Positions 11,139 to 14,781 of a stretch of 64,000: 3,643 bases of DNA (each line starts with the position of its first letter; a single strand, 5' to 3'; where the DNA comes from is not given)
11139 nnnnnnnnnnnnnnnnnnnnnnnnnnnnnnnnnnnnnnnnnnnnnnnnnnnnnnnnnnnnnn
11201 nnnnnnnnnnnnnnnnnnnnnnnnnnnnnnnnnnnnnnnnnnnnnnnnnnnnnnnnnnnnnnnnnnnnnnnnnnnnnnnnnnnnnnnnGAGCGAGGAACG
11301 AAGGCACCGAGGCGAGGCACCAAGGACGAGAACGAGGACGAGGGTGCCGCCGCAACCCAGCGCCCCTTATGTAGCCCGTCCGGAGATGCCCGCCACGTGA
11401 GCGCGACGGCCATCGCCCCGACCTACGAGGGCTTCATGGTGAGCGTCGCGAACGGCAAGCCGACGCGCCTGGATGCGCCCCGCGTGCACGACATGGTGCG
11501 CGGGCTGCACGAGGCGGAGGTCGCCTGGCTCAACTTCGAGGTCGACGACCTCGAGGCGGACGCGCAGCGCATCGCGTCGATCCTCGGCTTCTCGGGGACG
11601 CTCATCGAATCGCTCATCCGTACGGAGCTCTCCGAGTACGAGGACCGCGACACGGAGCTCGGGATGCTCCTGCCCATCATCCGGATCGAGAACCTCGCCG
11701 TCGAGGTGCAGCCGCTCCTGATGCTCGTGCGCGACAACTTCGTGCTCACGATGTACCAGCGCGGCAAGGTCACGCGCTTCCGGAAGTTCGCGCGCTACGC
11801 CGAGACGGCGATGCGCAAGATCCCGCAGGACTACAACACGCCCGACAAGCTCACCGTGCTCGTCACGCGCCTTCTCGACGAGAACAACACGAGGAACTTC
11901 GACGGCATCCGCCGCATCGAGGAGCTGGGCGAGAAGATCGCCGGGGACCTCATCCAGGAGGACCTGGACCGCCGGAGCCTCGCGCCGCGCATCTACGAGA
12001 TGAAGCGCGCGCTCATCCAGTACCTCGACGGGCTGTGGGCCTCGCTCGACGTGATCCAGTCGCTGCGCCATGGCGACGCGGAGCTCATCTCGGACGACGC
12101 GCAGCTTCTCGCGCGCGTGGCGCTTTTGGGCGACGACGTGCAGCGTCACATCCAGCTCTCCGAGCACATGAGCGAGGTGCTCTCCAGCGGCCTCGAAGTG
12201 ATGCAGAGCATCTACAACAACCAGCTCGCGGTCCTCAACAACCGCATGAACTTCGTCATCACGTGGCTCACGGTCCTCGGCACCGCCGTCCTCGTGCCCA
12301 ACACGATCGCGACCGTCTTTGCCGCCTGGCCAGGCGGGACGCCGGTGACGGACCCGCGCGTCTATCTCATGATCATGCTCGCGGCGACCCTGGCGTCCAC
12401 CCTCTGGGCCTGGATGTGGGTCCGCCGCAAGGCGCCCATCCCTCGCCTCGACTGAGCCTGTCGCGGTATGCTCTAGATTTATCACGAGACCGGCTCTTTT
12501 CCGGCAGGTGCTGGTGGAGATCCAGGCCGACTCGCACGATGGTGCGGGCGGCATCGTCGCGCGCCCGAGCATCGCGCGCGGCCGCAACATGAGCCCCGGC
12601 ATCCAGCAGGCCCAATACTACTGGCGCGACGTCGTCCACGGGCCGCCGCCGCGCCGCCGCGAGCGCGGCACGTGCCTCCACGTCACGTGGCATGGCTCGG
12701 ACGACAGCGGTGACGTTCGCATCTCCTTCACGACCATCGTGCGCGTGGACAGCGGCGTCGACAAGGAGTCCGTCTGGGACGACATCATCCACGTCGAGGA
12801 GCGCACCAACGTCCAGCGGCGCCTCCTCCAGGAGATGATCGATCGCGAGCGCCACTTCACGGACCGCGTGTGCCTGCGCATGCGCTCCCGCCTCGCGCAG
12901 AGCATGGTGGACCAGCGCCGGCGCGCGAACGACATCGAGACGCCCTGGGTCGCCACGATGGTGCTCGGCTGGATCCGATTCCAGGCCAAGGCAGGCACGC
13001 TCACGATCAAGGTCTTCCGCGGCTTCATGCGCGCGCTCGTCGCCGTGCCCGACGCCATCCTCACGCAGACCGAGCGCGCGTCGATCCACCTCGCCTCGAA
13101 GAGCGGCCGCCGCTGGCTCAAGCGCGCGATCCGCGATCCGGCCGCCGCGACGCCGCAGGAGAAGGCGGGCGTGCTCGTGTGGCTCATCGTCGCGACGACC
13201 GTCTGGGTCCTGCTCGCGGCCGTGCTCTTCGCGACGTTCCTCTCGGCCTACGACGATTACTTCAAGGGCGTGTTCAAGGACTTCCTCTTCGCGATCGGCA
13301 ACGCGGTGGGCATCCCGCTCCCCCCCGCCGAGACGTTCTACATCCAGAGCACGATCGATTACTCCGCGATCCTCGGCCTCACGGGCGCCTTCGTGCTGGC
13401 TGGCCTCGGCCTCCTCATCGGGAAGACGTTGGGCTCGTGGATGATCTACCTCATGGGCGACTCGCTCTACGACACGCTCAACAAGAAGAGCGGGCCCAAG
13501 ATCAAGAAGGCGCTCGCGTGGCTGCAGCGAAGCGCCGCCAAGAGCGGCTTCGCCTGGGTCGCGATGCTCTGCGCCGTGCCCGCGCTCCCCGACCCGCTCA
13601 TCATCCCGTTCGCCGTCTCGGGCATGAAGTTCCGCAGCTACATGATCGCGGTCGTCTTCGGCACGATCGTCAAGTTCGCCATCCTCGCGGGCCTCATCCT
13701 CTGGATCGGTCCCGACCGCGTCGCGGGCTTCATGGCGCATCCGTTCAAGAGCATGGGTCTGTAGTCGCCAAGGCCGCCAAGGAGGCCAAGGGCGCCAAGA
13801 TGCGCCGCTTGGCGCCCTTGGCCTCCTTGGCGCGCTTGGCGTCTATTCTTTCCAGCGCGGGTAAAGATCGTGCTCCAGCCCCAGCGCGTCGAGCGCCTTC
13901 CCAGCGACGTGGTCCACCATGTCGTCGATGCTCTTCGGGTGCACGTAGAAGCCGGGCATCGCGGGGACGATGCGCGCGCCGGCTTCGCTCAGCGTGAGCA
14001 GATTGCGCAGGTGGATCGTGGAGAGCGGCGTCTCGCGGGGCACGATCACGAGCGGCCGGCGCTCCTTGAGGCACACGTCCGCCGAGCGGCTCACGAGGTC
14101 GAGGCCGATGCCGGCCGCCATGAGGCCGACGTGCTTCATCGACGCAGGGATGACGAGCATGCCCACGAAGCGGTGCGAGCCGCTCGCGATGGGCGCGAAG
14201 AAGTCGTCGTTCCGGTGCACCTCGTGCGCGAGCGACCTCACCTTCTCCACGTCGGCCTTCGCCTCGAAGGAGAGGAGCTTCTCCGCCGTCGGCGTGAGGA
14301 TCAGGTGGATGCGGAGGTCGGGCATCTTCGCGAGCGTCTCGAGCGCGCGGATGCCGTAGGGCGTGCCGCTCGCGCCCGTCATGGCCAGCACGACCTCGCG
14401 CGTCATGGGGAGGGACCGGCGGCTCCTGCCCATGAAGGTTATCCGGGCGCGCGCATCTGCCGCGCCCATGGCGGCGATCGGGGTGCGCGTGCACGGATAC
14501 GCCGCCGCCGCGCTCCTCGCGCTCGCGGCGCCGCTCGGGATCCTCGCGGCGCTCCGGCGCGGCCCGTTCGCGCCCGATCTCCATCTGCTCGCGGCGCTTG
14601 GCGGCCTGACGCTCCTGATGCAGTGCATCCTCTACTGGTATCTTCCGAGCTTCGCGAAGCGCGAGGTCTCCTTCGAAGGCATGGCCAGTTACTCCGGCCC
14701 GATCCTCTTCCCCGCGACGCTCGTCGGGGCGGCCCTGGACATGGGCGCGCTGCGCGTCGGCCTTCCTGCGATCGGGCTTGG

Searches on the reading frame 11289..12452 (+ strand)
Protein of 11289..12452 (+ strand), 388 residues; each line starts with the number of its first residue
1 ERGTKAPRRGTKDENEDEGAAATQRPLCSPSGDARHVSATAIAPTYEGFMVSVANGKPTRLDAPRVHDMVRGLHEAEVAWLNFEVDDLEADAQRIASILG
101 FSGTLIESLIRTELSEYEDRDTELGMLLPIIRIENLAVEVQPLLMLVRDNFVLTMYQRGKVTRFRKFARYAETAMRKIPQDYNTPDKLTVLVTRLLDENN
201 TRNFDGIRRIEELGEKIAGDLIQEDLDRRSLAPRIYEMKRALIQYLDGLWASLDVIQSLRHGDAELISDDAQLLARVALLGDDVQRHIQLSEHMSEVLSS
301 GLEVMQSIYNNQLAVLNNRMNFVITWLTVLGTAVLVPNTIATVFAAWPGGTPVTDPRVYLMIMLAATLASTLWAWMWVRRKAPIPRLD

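Call 105: search_protein_families(library=pfam, proteins=[window:11289-12452:+], max_evalue=0.00001)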
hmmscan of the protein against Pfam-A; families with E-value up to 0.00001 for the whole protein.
window:11289-12452:+ (388 aa): 1 family
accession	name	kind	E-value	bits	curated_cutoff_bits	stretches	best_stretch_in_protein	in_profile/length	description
PF01544.23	CorA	-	1.1e-27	97.6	27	1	76-380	2-292/292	CorA-like Mg2+ transporter protein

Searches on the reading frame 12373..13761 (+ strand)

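Call 105: search_protein_families(library=pfam, proteins=[window:12373-13761:+], max_evalue=0.00001)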
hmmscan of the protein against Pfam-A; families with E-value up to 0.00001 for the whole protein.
window:12373-13761:+ (463 aa): 1 family
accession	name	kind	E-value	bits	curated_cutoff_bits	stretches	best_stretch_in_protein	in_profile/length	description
PF09335.16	VTT_dom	-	2.2e-10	41.5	33.9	1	332-441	8-120/123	VTT domain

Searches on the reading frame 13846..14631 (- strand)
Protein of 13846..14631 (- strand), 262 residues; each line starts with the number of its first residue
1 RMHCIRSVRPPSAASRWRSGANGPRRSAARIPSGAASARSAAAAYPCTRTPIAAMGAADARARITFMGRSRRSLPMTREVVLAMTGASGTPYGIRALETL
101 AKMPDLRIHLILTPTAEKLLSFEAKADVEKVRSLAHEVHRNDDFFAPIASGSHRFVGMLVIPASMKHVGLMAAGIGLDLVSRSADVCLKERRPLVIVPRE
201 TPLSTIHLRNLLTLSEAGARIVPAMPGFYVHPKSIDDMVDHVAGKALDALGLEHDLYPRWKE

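Call 105: search_protein_families(library=pfam, proteins=[window:13846-14631:-], max_evalue=0.00001)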
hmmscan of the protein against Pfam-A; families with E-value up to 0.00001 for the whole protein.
window:13846-14631:- (262 aa): 1 family
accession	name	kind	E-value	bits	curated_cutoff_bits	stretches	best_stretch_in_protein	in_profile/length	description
PF02441.25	Flavoprotein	-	8.7e-38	129.9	22.7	1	79-250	2-162/162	Flavoprotein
